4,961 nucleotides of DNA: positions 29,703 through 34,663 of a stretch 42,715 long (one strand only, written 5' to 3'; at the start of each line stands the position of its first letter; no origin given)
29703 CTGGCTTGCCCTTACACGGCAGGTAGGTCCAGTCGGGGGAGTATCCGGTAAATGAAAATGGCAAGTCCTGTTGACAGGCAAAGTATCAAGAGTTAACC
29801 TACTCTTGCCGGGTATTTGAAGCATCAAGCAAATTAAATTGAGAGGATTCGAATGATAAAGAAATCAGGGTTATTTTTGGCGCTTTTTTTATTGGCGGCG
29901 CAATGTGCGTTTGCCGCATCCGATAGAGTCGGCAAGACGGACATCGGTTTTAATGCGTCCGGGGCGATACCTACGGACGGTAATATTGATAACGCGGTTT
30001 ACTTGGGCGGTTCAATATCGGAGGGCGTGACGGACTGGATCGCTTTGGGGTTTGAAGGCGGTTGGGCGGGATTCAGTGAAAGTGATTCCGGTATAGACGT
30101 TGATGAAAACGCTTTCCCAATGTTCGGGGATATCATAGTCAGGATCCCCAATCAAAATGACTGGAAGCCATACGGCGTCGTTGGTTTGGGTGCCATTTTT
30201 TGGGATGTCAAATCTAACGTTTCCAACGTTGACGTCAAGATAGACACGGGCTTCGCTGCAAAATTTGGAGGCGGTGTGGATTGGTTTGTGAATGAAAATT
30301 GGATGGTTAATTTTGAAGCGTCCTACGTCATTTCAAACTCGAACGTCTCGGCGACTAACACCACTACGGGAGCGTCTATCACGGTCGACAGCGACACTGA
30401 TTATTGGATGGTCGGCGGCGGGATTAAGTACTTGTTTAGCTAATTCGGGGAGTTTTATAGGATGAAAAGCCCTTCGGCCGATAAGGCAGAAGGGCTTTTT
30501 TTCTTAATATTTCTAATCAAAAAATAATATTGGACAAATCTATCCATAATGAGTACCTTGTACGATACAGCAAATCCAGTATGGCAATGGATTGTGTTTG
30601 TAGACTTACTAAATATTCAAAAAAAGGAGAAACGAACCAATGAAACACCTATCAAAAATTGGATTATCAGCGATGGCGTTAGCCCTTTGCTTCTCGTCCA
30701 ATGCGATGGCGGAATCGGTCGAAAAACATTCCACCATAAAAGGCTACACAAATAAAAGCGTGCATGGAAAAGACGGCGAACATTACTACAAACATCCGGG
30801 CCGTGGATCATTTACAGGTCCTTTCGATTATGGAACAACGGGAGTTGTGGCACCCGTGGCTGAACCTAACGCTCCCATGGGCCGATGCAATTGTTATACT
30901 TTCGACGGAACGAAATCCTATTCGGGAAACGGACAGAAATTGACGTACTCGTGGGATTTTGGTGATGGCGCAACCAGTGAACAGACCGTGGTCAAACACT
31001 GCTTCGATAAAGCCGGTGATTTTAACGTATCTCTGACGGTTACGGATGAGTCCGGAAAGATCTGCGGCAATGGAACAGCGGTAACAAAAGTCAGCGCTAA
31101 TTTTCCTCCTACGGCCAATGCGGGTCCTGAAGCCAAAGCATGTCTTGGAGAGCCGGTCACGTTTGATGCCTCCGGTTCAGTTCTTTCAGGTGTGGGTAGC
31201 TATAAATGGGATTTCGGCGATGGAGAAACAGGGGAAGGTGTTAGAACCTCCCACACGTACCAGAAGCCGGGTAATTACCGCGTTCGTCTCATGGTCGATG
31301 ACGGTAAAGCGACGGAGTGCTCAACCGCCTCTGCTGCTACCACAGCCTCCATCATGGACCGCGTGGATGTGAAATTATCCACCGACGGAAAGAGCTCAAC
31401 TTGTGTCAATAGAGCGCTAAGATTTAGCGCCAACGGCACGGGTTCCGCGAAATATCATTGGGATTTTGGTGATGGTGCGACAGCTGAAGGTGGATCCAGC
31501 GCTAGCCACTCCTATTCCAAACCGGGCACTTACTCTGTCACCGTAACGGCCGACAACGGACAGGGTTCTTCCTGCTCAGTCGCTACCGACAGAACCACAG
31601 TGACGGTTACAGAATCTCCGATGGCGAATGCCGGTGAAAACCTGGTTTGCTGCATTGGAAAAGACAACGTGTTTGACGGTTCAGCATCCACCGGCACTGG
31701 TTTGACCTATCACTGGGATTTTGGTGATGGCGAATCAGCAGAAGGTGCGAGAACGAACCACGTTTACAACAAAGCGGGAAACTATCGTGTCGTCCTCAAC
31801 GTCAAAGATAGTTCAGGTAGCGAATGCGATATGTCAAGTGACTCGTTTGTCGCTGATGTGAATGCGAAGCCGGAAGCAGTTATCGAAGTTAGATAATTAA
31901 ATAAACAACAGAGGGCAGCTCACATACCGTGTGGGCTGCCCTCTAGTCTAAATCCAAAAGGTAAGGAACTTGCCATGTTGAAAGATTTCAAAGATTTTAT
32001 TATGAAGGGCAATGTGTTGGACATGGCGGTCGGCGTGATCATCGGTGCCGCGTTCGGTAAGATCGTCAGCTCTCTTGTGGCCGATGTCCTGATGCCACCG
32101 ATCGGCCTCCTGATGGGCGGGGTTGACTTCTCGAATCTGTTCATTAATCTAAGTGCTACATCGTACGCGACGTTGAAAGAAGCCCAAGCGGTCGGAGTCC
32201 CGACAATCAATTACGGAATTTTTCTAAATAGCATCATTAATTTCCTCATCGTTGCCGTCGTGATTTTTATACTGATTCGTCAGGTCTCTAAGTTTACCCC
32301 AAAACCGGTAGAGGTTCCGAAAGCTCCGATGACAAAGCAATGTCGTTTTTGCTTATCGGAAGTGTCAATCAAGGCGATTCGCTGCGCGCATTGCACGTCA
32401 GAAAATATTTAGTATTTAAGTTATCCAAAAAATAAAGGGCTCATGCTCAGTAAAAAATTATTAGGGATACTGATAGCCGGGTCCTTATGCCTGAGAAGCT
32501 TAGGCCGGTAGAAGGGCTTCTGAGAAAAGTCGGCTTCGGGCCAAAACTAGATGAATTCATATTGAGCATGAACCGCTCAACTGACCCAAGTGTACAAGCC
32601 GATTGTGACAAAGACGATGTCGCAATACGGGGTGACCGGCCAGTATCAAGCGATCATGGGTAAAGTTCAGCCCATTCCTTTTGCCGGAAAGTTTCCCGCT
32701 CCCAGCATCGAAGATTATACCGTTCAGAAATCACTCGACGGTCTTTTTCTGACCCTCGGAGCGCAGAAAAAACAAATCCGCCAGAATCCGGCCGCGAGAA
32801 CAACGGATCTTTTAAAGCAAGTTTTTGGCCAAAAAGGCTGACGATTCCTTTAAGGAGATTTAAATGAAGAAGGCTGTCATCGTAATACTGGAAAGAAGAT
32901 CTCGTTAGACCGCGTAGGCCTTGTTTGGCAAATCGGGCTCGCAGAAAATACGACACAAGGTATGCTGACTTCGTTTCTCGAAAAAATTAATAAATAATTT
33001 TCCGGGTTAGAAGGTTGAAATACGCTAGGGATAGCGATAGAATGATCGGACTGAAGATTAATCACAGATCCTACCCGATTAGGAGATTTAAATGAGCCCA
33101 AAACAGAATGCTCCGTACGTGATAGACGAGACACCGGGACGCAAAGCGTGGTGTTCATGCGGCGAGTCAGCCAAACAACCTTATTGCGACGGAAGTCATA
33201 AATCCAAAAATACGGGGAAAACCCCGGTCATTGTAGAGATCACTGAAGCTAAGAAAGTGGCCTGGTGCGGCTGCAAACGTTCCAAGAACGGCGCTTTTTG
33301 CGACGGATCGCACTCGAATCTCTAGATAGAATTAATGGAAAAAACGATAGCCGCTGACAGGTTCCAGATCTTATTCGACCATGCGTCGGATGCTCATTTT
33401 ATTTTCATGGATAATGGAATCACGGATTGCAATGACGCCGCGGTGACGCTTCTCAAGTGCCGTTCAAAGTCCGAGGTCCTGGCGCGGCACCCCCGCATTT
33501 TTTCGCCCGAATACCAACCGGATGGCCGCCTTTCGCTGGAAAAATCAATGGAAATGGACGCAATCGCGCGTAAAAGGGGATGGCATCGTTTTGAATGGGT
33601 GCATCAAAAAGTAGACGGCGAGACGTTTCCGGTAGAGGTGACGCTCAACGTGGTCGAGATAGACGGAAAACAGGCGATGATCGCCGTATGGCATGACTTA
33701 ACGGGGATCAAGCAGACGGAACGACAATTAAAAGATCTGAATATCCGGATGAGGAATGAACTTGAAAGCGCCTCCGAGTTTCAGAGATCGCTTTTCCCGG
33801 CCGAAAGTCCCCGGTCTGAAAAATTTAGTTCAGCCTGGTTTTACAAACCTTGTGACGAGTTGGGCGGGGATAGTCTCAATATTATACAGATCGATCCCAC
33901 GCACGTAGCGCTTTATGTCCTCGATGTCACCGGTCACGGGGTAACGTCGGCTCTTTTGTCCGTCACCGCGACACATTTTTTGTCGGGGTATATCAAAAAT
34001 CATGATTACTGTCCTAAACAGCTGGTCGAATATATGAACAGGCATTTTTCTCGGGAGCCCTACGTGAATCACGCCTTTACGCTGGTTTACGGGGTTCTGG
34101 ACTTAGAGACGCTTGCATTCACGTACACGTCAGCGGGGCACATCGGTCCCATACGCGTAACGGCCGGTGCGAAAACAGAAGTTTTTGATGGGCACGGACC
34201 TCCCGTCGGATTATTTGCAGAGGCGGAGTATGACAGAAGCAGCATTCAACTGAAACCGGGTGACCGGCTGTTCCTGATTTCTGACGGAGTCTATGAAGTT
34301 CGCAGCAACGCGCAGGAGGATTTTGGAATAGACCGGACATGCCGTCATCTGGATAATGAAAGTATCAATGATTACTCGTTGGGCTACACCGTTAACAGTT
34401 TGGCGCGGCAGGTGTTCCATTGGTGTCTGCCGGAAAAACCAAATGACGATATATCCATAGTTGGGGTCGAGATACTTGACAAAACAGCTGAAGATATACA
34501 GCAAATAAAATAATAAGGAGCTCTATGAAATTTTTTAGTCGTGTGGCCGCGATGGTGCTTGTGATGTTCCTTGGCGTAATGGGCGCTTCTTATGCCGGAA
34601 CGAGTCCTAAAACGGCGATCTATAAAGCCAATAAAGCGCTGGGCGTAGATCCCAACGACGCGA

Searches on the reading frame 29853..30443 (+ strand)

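Call 20: search_protein_families(library=ncbifam, proteins=[window:29853-30443:+], max_evalue=0.001)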
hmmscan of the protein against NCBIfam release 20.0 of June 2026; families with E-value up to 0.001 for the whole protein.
window:29853-30443:+ (196 aa): 2 families
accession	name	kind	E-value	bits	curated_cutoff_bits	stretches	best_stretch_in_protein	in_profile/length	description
TIGR04565.1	OMP_myx_plus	subfamily_domain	3.2e-06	27.2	60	0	137-193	14-70/161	outer membrane beta-barrel domain-containing protein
NF008202.0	PRK10959.1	equivalog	6.6e-05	22.3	287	1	120-192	141-211/212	outer membrane protein OmpW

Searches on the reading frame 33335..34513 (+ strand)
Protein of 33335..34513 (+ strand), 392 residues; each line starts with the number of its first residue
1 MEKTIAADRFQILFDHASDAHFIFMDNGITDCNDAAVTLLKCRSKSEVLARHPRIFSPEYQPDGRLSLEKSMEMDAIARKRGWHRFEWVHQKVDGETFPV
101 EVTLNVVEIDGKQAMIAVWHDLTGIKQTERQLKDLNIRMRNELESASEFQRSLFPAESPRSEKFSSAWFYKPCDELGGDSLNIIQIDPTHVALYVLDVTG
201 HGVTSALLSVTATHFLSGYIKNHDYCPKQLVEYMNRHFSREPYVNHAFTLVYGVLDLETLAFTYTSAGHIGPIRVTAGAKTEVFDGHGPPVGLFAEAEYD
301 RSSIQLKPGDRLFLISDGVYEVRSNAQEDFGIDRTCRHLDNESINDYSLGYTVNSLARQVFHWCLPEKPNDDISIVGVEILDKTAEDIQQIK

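Call 20: search_protein_families(library=ncbifam, proteins=[window:33335-34513:+], max_evalue=0.001)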
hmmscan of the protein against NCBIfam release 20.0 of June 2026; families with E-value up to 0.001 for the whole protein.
window:33335-34513:+ (392 aa): 5 families
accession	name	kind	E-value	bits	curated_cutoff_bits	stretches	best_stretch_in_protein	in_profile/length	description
NF045505.1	RR_RssB_Pseudo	equivalog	7.7e-21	74.6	700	1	130-325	143-344/394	two-component system response regulator RssB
NF047874.1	MASE3_PAS_HK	subfamily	8.1e-08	31.5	560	1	7-145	264-390/655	MASE3 domain-containing sensor histidine kinase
TIGR00229.1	sensory_box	domain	5.8e-07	29.7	22.9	1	8-132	5-126/126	PAS domain S-box protein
TIGR02865.1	spore_II_E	equivalog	4.1e-06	25.2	490.8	1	171-327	561-715/764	stage II sporulation protein E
NF038263.1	prot_phos_SiaA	equivalog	8.4e-06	24.6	700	1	125-332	397-609/658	biofilm regulation protein phosphatase SiaA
